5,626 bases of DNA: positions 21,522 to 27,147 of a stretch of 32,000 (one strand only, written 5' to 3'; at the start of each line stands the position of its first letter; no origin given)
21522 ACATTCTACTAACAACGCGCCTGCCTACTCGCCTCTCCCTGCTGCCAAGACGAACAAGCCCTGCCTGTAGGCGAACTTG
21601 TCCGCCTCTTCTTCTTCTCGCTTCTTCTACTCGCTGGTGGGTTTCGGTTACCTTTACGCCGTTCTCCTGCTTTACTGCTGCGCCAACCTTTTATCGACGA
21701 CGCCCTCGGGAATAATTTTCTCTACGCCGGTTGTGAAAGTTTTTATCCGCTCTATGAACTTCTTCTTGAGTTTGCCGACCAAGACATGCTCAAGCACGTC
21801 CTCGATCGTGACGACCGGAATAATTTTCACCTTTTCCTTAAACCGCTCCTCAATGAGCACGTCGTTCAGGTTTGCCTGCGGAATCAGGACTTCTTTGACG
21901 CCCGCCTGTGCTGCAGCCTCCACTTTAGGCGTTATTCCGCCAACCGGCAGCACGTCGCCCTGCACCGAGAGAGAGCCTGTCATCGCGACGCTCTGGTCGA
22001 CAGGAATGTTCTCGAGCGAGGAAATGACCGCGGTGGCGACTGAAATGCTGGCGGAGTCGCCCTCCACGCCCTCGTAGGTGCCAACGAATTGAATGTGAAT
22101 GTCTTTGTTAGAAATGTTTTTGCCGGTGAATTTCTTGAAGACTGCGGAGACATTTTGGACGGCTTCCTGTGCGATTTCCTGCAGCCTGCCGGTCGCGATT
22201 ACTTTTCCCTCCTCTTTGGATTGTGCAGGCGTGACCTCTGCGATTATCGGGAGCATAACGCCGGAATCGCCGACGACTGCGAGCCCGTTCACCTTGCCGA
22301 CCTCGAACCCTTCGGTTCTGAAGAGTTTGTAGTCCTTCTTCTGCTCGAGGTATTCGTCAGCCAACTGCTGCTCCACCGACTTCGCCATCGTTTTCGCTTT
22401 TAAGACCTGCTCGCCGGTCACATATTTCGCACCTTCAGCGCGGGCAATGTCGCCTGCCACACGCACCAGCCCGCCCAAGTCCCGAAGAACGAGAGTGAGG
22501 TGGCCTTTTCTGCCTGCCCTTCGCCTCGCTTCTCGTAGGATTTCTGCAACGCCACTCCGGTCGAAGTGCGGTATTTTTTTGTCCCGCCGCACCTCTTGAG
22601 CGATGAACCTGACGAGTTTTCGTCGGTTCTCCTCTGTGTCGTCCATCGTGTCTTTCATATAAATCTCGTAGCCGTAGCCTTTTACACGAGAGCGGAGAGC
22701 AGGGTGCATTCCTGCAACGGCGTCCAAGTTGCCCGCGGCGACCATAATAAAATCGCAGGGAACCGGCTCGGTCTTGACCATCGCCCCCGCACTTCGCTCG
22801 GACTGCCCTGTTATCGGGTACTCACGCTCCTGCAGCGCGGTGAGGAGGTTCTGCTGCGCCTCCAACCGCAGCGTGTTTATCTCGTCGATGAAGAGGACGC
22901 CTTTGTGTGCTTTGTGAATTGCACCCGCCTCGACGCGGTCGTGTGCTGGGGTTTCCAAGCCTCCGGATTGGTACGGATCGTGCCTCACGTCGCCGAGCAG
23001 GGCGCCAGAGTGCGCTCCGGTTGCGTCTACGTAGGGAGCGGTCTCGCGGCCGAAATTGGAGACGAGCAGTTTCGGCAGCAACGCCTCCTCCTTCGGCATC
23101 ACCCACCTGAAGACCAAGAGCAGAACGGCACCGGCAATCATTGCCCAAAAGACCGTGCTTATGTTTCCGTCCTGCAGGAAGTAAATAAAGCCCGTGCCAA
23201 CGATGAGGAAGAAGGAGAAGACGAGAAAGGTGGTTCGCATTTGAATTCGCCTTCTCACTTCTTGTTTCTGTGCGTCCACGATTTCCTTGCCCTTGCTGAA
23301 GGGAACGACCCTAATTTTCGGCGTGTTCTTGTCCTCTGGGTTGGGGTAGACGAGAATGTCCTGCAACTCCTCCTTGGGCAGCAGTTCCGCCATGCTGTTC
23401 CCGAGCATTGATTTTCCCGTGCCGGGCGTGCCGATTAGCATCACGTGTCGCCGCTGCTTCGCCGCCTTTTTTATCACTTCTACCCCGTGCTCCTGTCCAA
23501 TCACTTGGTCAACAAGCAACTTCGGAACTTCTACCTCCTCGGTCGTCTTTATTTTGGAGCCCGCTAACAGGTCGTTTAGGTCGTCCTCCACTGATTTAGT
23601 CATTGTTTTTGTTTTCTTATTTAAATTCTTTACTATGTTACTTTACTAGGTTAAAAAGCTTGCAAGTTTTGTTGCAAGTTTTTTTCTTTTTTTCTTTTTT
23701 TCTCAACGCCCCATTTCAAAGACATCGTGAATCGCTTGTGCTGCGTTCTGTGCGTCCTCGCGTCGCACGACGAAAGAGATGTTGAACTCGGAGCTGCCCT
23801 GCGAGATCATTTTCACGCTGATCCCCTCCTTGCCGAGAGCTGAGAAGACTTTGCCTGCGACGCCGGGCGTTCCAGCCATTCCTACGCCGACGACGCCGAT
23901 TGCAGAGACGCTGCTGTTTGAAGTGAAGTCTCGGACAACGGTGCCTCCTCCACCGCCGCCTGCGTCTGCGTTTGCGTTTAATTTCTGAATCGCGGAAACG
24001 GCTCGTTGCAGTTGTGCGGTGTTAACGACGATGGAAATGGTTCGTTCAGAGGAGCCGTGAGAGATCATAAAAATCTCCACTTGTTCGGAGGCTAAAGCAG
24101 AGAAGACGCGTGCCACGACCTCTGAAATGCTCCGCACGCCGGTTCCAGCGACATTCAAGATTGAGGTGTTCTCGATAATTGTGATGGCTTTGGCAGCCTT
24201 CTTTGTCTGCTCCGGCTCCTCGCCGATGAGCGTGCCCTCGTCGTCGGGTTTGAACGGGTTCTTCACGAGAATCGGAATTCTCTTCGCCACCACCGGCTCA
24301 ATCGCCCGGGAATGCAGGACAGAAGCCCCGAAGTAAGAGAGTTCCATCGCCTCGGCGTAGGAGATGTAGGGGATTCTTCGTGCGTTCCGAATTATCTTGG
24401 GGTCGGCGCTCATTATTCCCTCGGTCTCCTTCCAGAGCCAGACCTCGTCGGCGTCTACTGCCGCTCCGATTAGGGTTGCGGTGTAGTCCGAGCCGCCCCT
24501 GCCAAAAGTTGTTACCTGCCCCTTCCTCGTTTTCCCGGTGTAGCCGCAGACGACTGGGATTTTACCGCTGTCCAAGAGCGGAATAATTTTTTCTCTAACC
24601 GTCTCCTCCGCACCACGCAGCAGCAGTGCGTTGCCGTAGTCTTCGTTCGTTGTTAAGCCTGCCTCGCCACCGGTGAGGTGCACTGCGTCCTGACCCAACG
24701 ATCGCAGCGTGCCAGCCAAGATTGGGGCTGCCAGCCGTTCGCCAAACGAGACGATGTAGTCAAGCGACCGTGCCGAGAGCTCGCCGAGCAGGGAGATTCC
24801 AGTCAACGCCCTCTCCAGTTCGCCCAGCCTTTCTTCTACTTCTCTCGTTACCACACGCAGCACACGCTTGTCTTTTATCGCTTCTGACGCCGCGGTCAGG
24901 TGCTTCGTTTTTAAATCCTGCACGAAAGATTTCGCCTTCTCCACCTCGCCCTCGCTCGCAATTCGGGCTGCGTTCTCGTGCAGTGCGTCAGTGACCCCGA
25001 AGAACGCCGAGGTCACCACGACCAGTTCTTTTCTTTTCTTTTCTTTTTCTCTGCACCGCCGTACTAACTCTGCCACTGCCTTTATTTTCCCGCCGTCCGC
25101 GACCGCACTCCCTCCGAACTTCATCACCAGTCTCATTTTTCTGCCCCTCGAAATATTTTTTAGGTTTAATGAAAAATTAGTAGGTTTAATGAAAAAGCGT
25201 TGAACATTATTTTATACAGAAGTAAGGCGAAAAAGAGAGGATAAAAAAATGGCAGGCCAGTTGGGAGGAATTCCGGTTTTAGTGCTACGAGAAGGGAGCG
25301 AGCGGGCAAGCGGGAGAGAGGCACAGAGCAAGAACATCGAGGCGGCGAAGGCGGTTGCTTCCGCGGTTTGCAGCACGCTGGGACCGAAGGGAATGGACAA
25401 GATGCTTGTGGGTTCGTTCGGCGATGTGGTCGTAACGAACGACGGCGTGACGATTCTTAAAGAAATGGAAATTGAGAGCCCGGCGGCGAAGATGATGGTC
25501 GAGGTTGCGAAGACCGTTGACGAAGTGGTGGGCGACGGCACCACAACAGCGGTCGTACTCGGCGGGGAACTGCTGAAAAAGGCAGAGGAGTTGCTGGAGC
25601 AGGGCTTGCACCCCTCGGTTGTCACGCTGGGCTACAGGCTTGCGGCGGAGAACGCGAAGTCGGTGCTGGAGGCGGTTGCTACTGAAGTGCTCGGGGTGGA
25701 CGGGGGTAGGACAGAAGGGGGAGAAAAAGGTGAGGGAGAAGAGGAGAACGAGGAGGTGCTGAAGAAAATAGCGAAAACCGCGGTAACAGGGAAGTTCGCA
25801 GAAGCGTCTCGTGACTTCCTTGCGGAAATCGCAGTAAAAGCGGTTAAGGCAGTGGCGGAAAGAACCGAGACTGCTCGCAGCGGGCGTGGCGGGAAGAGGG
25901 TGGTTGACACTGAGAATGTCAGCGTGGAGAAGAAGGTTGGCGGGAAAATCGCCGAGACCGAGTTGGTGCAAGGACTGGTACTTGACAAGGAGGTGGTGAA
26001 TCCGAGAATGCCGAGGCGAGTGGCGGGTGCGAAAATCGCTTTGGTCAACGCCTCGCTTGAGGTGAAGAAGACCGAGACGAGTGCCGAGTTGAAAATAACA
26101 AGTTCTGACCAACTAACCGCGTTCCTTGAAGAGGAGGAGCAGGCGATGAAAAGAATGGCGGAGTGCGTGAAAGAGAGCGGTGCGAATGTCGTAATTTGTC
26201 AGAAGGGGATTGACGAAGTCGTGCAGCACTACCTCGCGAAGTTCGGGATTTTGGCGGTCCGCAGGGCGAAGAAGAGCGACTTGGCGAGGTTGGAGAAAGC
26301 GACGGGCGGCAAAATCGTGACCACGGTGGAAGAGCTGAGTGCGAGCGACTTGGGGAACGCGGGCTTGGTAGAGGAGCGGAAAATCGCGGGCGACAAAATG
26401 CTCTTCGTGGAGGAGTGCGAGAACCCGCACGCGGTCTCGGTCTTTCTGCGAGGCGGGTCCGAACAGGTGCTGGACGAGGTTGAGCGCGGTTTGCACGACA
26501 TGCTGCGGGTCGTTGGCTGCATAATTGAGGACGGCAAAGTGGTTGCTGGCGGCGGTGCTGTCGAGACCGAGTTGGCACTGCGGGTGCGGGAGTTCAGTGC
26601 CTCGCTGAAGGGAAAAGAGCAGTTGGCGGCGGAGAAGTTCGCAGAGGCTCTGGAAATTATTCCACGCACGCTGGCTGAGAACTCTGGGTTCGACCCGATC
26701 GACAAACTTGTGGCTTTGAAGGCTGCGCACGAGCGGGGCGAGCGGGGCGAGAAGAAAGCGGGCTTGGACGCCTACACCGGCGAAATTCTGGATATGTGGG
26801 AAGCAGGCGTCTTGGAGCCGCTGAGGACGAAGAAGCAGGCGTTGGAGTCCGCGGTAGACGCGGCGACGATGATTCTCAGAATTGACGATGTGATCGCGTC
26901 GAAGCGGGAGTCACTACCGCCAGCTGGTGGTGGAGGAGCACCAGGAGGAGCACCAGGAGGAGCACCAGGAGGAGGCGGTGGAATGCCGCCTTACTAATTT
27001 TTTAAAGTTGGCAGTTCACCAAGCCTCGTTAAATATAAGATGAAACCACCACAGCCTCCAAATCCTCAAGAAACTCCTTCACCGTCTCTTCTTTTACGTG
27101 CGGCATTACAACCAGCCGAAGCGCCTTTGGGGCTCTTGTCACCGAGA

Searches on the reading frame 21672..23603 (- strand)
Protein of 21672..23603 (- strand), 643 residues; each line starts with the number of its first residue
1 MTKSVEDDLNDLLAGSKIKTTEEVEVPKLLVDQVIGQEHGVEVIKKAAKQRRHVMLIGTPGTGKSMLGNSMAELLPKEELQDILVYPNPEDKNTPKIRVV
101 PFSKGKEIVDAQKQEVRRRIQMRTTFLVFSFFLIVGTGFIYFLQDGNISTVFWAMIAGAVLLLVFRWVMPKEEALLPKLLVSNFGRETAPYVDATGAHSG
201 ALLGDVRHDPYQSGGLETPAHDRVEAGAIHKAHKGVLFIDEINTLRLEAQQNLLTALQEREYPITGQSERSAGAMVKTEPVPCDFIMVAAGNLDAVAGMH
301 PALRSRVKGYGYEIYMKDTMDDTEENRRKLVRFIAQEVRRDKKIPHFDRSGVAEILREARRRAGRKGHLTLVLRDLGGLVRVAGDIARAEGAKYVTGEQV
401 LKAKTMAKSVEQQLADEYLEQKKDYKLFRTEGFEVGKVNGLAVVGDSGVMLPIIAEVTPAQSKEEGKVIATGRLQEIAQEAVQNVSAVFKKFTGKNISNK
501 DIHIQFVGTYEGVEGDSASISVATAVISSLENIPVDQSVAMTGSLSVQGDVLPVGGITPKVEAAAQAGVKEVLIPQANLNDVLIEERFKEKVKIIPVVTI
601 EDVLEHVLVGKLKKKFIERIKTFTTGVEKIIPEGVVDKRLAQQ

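Call 8: search_protein_families(library=pfam, proteins=[window:21672-23603:-])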
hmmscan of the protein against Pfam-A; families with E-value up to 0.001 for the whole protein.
window:21672-23603:- (643 aa): 16 families
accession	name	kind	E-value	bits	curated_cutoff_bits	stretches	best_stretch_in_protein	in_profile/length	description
PF05362.19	Lon_C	-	4.6e-32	111.7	21.1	1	417-609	9-204/205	Lon protease (S16) C-terminal proteolytic domain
PF01078.27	Mg_chelatase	-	8.8e-15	55.1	20.3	2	32-84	3-55/207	Magnesium chelatase, subunit ChlI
PF00158.32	Sigma54_activat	-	3.2e-14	53.4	20.2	1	220-270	81-130/168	Sigma-54 interaction domain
PF07728.20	AAA_5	-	7e-12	46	22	1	228-306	65-138/139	AAA domain (dynein-related subfamily)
PF20436.4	LonB_AAA-LID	-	2.7e-09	37.4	22.4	1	346-403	1-58/65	Archaeal LonB, AAA+ ATPase LID domain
PF13541.12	ChlI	-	1.2e-08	35.3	27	1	470-578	14-121/121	Subunit ChlI of Mg-chelatase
PF00493.29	MCM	-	3.9e-07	29.9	23.3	0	223-260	111-148/224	MCM P-loop domain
PF13654.12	AAA_32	-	2.2e-06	28.1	21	1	188-291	2-107/133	LonB-like, AAA domain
PF13401.12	AAA_22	-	2.3e-06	28.4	27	1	50-117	4-72/130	AAA domain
PF00004.35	AAA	-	3.2e-05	24.8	21.2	0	54-75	1-22/131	ATPase family associated with various cellular activities (AAA)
PF05496.18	RuvB_N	-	6.6e-05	23.2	27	0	33-73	8-55/159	Holliday junction DNA helicase RuvB P-loop domain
PF20030.5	bpMoxR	-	8.2e-05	22.2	27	0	28-78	8-58/205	MoxR domain in the MoxR-vWA-beta-propeller ternary systems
PF12775.13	AAA_7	-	9e-05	22.5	25.8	1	43-82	25-64/181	P-loop containing dynein motor region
PF13245.12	AAA_19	-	0.00017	22.2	25.1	0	46-79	6-39/134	AAA domain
PF13191.12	AAA_16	-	0.0004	21.3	32.6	0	45-78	17-51/167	AAA ATPase domain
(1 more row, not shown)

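Call 28: find_encoding_contigs(protein=window:21672-23603:-, flank=10000, max_places=10)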
Protein window:21672-23603:- (643 aa): 22 contigs read that carry it; 10 places shown.
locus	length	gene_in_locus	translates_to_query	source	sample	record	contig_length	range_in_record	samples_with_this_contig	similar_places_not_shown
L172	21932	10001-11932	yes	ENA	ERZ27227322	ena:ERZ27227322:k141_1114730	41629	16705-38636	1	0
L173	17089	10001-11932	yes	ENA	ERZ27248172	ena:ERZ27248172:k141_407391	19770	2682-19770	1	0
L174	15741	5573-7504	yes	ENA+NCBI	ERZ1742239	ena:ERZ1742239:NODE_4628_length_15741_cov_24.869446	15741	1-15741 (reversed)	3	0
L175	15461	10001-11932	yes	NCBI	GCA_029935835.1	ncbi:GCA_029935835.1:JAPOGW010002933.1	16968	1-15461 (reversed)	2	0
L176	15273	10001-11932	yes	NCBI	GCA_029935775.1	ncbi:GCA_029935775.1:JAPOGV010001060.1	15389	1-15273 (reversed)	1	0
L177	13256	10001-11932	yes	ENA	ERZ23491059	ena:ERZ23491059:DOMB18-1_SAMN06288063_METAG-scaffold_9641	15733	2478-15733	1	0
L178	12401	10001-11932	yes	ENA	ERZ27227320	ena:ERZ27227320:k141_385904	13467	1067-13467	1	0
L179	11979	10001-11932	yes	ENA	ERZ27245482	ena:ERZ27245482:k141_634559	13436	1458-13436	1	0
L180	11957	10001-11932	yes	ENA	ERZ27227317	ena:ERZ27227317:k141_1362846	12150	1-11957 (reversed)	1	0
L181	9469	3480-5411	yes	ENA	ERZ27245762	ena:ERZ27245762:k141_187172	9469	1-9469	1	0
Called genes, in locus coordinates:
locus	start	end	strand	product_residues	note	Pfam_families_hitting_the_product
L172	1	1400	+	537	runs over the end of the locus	PF01656:CbiA, PF13500:AAA_26, PF07685:GATase_3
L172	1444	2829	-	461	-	PF00206:Lyase_1, PF08328:ASL_C, PF10397:ADSL_C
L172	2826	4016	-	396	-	PF00579:tRNA-synt_1b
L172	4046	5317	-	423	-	-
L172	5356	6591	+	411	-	PF00282:Pyridoxal_deC, PF00266:Aminotran_5 (faint)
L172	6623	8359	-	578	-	PF00118:Cpn60_TCP1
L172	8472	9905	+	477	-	PF00696:AA_kinase, PF13840:ACT_7, PF22468:ACT_9, PF01842:ACT, PF13840:ACT_7, PF22468:ACT_9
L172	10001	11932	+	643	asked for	PF00493:MCM (faint), PF01078:Mg_chelatase, PF07728:AAA_5 (weak), PF13654:AAA_32 (weak), PF00158:Sigma54_activat, PF20436:LonB_AAA-LID, PF05362:Lon_C, PF13541:ChlI, +1 more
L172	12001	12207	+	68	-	-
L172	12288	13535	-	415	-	-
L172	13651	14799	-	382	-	-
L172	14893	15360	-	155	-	PF02996:Prefoldin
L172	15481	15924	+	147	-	PF01989:AcnX_swivel_put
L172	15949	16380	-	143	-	-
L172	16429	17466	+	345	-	PF04055:Radical_SAM, PF08608:Wyosine_form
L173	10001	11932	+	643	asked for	PF00493:MCM (faint), PF01078:Mg_chelatase, PF07728:AAA_5 (weak), PF13654:AAA_32 (weak), PF00158:Sigma54_activat, PF20436:LonB_AAA-LID, PF05362:Lon_C, PF13541:ChlI, +1 more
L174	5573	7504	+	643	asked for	PF00493:MCM (faint), PF01078:Mg_chelatase, PF07728:AAA_5 (weak), PF13654:AAA_32 (weak), PF00158:Sigma54_activat, PF20436:LonB_AAA-LID, PF05362:Lon_C, PF13541:ChlI, +1 more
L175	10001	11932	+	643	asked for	PF00493:MCM (faint), PF01078:Mg_chelatase, PF07728:AAA_5 (weak), PF13654:AAA_32 (weak), PF00158:Sigma54_activat, PF20436:LonB_AAA-LID, PF05362:Lon_C, PF13541:ChlI, +1 more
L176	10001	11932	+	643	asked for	PF00493:MCM (faint), PF01078:Mg_chelatase, PF07728:AAA_5 (weak), PF13654:AAA_32 (weak), PF00158:Sigma54_activat, PF20436:LonB_AAA-LID, PF05362:Lon_C, PF13541:ChlI, +1 more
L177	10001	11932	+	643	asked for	PF00493:MCM (faint), PF01078:Mg_chelatase, PF07728:AAA_5 (weak), PF13654:AAA_32 (weak), PF00158:Sigma54_activat, PF20436:LonB_AAA-LID, PF05362:Lon_C, PF13541:ChlI, +1 more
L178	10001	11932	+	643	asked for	PF00493:MCM (faint), PF01078:Mg_chelatase, PF07728:AAA_5 (weak), PF13654:AAA_32 (weak), PF00158:Sigma54_activat, PF20436:LonB_AAA-LID, PF05362:Lon_C, PF13541:ChlI, +1 more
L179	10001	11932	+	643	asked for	PF00493:MCM (faint), PF01078:Mg_chelatase, PF07728:AAA_5 (weak), PF13654:AAA_32 (weak), PF00158:Sigma54_activat, PF20436:LonB_AAA-LID, PF05362:Lon_C, PF13541:ChlI, +1 more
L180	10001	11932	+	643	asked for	PF00493:MCM (faint), PF01078:Mg_chelatase, PF07728:AAA_5 (weak), PF13654:AAA_32 (weak), PF00158:Sigma54_activat, PF20436:LonB_AAA-LID, PF05362:Lon_C, PF13541:ChlI, +1 more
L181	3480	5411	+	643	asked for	PF00493:MCM (faint), PF01078:Mg_chelatase, PF07728:AAA_5 (weak), PF13654:AAA_32 (weak), PF00158:Sigma54_activat, PF20436:LonB_AAA-LID, PF05362:Lon_C, PF13541:ChlI, +1 more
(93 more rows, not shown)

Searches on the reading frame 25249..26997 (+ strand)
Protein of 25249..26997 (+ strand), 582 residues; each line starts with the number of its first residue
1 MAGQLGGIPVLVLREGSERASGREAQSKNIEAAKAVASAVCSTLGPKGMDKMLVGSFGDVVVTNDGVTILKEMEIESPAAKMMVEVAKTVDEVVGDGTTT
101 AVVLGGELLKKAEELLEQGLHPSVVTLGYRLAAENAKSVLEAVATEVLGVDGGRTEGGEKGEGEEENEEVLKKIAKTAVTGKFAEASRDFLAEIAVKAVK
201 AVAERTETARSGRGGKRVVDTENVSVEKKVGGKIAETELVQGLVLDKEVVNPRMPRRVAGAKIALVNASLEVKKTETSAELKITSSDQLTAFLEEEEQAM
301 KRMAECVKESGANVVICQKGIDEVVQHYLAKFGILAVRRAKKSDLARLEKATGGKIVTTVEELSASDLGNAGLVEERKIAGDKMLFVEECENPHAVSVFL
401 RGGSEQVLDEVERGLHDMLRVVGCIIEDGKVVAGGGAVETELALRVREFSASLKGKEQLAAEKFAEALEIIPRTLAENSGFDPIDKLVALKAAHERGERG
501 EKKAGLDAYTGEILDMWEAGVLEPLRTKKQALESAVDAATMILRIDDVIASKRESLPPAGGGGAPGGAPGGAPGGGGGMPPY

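Call 5: find_encoding_contigs(protein=window:25249-26997:+, flank=10000, max_places=6)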
Protein window:25249-26997:+ (582 aa): no gene with exactly this product is on record in the collection.

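Call 39: search_solved_structures(query=window:25249-26997:+, show_alignments=1, max_evalue=1e-100)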
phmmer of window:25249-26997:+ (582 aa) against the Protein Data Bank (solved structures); distinct sequences matched with E-value up to 1e-100: 46.
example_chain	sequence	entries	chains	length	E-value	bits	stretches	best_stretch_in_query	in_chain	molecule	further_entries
1q3r_A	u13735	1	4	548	2.1e-182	610.9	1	3-570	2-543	Thermosome alpha subunit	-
1q2v_A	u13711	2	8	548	2.3e-181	607.5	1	3-570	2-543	Thermosome alpha subunit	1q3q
1q3s_A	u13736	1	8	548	1.6e-180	604.7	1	3-570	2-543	Thermosome alpha subunit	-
1a6d_A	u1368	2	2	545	1.3e-178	598.4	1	5-572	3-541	THERMOSOME (ALPHA SUBUNIT)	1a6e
3kfb_A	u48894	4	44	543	1.7e-170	571.7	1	12-574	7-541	Chaperonin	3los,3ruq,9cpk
5w74_A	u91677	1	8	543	2.5e-169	567.8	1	12-574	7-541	Chaperonin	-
3rus_A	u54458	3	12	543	7.8e-169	566.1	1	12-574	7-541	Chaperonin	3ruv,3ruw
3j3x_A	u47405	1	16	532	4.9e-168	563.5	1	12-560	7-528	Chaperonin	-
3izh_A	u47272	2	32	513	9e-167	559.4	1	12-551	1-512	Chaperonin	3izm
5w79_A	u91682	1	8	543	9e-166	556.1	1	12-574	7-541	Chaperonin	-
7rak_U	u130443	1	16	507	3e-165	554.3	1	22-553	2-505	Chaperonin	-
3izi_A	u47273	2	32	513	3.9e-165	553.9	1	12-551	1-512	Chaperonin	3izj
7r9e_J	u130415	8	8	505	3e-164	551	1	23-553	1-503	Chaperonin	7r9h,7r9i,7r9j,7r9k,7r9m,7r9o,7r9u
9rwp_A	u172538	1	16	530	9.2e-164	549.4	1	7-553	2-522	Ancestral Group II Chaperonin (ACII)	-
1a6d_B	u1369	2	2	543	9.6e-164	549.4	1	5-563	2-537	THERMOSOME (BETA SUBUNIT)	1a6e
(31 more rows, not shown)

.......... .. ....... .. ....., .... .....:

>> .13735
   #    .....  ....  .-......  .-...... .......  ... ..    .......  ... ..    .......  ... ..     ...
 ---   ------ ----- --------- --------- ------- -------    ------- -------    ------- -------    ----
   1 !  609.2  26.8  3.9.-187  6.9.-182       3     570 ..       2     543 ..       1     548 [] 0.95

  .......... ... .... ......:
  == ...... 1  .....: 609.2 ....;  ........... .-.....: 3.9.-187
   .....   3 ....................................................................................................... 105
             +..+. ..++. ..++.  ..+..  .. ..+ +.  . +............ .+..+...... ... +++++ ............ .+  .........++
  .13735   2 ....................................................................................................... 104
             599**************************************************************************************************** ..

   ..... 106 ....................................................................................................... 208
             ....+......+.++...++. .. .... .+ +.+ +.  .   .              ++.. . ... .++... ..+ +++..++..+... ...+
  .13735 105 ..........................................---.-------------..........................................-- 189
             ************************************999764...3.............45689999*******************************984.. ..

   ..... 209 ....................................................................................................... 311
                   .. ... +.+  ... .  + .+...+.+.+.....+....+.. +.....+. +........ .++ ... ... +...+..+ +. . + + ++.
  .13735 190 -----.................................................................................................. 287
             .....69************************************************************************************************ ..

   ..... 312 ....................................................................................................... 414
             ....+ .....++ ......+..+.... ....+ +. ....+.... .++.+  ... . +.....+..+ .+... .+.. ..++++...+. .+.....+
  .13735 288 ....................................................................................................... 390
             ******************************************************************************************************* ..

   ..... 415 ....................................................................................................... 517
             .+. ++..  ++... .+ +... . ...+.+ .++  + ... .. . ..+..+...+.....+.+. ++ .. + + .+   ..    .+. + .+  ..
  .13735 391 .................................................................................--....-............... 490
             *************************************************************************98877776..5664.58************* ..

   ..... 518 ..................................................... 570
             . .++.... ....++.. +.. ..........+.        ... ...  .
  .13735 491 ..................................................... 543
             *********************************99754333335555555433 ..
